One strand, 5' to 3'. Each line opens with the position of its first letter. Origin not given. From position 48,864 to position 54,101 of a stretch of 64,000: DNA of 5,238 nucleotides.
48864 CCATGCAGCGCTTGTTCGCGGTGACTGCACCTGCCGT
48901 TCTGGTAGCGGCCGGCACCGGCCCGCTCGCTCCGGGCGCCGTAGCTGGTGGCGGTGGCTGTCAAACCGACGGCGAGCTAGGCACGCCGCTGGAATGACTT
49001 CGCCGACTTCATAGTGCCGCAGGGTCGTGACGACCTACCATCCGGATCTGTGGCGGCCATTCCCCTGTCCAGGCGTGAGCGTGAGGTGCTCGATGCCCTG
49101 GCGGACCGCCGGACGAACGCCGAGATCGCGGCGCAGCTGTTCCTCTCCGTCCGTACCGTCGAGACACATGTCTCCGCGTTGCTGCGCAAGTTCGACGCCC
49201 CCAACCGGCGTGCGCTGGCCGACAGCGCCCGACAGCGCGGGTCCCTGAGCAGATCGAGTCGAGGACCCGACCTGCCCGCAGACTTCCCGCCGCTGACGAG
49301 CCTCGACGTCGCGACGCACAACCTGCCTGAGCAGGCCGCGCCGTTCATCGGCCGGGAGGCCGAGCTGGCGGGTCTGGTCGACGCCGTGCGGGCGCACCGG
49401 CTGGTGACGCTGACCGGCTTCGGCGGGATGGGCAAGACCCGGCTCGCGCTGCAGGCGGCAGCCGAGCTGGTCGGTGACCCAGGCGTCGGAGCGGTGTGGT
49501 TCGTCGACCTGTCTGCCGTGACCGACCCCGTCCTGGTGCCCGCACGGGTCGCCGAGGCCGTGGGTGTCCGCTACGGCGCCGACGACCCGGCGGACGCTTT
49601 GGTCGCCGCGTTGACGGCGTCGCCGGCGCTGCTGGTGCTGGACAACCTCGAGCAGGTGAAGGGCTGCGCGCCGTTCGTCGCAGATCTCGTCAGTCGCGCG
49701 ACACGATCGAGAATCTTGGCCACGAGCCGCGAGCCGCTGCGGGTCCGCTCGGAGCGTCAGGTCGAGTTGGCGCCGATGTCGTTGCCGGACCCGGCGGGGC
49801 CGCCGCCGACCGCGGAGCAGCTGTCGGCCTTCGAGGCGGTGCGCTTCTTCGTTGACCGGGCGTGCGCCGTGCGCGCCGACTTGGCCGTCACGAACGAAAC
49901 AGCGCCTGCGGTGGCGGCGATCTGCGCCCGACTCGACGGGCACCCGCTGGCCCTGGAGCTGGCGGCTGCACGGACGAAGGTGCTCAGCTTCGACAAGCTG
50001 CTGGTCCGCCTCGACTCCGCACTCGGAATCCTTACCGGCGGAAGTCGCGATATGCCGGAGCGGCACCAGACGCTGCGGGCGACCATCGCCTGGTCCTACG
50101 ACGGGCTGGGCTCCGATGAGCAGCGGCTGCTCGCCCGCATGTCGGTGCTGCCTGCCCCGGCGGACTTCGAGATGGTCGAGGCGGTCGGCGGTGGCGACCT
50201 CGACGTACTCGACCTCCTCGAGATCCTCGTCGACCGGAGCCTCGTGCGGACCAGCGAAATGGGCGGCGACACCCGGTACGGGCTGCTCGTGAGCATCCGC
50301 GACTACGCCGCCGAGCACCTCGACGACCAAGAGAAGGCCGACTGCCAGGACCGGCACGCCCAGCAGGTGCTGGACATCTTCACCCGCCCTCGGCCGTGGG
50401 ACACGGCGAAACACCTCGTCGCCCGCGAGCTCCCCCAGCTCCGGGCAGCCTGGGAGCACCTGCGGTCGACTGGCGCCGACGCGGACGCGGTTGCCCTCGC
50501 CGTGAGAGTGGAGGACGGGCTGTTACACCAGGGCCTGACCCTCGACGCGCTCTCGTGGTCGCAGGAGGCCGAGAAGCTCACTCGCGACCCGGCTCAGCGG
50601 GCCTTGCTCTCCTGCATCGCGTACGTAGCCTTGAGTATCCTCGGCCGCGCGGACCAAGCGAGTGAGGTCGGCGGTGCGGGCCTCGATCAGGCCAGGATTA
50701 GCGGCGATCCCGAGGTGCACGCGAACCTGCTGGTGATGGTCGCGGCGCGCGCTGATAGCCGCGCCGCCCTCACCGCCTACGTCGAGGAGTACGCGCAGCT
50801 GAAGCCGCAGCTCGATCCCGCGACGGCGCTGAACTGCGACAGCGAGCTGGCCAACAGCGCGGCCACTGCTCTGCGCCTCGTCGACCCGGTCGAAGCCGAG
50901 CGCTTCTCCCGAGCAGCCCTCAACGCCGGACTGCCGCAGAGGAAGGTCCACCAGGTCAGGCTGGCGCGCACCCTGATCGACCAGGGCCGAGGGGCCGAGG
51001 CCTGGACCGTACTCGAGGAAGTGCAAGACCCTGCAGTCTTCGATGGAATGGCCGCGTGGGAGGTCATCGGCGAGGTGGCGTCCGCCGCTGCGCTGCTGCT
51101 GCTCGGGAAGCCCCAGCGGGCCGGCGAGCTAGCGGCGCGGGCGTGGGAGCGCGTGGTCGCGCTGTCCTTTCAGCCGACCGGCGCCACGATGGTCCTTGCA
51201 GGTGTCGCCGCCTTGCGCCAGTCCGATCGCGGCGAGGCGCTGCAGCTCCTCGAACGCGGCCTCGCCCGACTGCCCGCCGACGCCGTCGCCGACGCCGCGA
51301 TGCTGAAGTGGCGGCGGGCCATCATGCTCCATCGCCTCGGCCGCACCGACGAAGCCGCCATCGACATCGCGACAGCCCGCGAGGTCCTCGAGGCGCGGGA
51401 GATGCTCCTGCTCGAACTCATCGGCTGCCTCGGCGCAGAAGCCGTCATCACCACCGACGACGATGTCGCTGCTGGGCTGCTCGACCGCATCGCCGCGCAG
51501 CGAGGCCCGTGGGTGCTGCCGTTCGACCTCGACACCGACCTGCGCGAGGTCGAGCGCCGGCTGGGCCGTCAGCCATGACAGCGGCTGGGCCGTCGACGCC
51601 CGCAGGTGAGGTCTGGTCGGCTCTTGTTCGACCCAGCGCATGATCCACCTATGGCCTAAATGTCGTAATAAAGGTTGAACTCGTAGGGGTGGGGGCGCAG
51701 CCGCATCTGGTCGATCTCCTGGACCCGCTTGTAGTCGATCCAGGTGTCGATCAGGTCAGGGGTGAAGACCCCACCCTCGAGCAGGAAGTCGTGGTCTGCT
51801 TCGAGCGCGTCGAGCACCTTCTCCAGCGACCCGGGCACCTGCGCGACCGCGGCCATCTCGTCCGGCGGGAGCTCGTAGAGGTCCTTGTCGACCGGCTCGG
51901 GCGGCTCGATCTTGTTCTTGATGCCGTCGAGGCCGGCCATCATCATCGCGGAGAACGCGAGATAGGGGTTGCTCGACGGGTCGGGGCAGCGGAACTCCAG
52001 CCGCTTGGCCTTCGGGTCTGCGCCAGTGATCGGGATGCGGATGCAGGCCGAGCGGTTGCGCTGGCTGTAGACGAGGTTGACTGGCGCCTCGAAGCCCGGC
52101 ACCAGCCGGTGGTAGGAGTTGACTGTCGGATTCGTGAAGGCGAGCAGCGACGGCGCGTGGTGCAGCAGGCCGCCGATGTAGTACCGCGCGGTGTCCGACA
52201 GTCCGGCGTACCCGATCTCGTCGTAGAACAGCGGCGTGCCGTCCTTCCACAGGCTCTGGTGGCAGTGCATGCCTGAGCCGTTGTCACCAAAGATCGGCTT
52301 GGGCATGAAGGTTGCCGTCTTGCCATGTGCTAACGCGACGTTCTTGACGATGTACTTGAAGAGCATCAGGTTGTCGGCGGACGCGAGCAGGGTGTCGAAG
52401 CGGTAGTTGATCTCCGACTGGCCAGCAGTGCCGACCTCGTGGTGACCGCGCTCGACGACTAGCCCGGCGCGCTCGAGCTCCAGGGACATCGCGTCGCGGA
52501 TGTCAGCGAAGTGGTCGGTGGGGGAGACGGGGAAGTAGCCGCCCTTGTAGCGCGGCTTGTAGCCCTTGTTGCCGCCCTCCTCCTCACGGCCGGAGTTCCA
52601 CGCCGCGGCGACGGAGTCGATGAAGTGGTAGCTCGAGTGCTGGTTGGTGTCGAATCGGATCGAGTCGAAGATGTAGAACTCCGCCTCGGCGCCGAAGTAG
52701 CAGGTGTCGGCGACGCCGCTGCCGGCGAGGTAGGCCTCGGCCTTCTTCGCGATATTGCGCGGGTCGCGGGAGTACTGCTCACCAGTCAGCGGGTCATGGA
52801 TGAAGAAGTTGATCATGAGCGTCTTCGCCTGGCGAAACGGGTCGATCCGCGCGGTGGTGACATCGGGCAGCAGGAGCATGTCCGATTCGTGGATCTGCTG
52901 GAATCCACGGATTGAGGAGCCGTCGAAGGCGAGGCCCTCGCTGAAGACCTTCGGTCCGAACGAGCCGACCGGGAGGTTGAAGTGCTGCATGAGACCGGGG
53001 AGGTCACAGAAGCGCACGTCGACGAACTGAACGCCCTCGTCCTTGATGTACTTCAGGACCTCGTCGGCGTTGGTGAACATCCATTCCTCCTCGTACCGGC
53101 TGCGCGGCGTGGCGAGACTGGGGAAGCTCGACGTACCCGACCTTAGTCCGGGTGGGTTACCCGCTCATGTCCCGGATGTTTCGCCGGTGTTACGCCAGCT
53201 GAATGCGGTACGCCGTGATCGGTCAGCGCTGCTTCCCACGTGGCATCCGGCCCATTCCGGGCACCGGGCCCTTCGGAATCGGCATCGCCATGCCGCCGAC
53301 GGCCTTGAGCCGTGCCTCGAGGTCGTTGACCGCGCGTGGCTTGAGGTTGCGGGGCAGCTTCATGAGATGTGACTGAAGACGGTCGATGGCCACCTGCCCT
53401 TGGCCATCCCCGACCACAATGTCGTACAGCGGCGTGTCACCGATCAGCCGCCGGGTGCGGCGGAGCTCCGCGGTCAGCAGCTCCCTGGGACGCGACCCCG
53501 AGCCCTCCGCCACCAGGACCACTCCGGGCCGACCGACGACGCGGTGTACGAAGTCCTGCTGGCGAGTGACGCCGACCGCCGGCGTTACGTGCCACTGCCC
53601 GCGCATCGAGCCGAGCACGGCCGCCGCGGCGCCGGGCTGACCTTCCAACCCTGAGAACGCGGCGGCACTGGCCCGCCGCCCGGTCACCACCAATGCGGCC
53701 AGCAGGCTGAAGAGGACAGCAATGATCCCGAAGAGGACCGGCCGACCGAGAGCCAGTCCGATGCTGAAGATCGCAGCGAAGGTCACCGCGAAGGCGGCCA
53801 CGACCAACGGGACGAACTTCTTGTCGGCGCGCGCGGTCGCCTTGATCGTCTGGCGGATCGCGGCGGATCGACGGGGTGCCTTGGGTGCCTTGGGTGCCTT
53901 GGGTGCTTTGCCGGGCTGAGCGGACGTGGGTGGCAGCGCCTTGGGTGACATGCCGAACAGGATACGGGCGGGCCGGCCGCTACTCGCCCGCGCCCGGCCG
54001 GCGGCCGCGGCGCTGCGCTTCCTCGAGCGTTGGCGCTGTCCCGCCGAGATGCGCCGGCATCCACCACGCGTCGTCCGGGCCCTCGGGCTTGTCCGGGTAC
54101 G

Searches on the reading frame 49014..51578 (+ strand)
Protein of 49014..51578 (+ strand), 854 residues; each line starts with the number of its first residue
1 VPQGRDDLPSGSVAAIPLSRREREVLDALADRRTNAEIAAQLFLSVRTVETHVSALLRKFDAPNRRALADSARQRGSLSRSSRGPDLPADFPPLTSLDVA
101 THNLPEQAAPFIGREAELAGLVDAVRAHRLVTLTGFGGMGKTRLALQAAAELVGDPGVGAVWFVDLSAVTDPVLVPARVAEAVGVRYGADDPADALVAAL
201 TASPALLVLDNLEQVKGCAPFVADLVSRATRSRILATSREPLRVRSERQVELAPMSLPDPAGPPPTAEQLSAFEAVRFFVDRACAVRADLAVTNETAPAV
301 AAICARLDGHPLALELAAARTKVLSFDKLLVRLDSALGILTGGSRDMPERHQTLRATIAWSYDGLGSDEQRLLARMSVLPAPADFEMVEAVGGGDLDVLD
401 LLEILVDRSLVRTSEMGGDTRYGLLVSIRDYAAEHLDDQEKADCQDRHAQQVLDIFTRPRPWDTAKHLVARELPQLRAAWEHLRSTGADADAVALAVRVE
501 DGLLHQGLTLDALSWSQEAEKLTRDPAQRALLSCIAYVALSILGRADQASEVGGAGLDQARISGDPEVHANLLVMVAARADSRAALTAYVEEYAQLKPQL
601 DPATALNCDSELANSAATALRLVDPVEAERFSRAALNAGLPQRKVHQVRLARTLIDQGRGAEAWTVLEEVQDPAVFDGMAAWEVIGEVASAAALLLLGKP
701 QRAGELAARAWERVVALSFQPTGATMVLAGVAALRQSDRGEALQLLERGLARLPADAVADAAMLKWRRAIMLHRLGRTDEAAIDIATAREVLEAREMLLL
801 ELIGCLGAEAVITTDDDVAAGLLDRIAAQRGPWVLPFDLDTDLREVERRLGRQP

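Call 17: search_protein_families(library=pfam, proteins=[window:49014-51578:+], max_evalue=0.001)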
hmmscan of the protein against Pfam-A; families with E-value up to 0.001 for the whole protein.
window:49014-51578:+ (854 aa): 4 families
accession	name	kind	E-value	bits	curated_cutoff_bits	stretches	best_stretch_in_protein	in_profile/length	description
PF00196.25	GerE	-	1.2e-15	57.3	23.5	1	17-71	2-56/57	Bacterial regulatory proteins, luxR family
PF13191.12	AAA_16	-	7.4e-06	27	32.6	1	110-171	1-64/167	AAA ATPase domain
PF13401.12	AAA_22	-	0.00043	21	27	0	128-227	5-106/130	AAA domain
PF20703.3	nSTAND1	-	0.00097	19.3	27.1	0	105-145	10-50/379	Novel STAND NTPase 1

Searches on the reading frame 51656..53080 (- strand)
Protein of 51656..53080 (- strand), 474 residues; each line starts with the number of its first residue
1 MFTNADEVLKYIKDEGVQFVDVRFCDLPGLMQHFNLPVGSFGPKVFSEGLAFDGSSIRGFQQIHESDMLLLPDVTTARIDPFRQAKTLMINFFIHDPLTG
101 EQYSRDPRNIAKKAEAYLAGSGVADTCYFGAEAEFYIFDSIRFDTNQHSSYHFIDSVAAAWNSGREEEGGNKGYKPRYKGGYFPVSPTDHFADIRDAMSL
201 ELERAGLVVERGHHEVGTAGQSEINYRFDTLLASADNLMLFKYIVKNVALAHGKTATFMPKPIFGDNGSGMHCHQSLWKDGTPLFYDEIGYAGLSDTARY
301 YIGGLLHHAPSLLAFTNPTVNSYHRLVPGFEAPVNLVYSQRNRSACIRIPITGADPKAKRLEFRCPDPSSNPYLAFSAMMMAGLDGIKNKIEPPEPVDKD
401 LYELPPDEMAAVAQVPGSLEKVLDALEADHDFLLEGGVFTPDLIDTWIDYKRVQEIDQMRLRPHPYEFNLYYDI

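Call 13: find_encoding_contigs(protein=window:51656-53080:-, flank=3000, max_places=4)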
Protein window:51656-53080:- (474 aa): no gene with exactly this product is on record in the collection.

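Call 17: search_protein_families(library=pfam, proteins=[window:51656-53080:-], max_evalue=0.001)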
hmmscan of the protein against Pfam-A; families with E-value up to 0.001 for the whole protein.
window:51656-53080:- (474 aa): 2 families
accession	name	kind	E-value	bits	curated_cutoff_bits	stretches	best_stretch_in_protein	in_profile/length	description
PF00120.29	Gln-synt_C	-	4.3e-138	460.5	24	1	105-471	2-344/344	Glutamine synthetase, catalytic domain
PF03951.24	Gln-synt_N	-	2e-27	95.1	33.4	1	17-97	2-82/82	Glutamine synthetase, beta-Grasp domain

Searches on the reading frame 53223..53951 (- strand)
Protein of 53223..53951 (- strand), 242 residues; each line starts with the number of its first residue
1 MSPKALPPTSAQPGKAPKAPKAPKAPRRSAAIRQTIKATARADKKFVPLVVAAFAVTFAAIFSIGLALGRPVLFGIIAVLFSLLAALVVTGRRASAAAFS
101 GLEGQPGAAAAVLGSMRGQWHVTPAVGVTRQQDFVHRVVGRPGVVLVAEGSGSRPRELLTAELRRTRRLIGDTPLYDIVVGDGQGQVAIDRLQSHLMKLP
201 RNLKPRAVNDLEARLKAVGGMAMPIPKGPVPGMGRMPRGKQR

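Call 28: search_protein_families(library=pfam, proteins=[window:53223-53951:-], max_evalue=0.001)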
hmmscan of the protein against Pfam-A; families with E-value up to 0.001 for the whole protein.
window:53223-53951:- (242 aa): 1 family
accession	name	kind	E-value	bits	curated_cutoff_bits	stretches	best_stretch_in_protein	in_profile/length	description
PF13829.11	DUF4191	-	7.5e-75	251.5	30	1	24-238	3-218/219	Domain of unknown function (DUF4191)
